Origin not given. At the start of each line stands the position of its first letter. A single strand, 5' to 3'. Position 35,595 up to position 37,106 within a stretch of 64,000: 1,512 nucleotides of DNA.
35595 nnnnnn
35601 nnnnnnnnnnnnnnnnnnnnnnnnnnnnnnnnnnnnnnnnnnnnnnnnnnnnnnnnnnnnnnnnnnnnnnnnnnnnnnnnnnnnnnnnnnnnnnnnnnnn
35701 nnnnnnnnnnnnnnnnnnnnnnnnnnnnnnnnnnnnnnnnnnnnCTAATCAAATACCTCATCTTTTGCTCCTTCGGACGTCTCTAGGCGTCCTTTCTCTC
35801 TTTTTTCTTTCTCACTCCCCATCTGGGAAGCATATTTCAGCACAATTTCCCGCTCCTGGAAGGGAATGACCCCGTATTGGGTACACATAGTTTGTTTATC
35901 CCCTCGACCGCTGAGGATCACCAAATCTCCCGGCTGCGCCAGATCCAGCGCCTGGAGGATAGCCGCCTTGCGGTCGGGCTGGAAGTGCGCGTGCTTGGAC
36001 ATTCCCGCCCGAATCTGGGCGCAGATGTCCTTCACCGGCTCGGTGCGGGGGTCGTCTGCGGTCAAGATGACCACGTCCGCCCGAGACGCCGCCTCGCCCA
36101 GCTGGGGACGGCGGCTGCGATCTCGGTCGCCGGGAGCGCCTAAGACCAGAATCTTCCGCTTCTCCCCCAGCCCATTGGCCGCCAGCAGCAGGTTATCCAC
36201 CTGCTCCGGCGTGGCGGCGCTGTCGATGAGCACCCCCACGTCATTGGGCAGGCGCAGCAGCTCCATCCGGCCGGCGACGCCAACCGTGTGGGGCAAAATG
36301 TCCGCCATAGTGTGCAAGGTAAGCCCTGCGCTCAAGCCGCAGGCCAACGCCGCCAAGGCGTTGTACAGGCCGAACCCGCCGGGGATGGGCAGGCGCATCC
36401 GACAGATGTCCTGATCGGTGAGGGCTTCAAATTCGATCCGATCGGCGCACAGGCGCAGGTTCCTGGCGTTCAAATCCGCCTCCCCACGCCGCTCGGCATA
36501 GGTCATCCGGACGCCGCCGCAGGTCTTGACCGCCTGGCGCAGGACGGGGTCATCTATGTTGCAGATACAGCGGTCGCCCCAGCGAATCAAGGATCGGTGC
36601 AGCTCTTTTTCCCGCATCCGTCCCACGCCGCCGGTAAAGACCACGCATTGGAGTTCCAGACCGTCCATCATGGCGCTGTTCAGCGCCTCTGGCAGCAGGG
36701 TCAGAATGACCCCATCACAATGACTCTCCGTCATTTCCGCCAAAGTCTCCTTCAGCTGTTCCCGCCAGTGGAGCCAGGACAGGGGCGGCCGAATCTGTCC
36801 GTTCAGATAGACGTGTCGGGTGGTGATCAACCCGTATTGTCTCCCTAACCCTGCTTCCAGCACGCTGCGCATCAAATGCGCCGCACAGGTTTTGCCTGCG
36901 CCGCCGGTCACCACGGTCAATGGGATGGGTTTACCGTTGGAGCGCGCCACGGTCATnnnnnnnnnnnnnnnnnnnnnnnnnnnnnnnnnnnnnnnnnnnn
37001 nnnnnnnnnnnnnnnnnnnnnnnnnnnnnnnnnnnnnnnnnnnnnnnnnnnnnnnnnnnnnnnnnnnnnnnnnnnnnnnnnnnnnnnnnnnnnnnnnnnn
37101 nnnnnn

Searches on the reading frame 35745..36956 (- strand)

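Call 59: search_protein_families(library=pfam, proteins=[window:35745-36956:-], max_evalue=0.001)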
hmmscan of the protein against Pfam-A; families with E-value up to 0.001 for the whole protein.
window:35745-36956:- (403 aa): 2 families
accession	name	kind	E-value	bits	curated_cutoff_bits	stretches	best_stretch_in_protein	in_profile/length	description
PF02875.26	Mur_ligase_C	-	1.8e-26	93.9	28.4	1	229-352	1-127/127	Mur ligase, glutamate ligase domain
PF08245.18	Mur_ligase_M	-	4.3e-12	46.8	24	1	128-206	117-199/200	Mur ligase middle domain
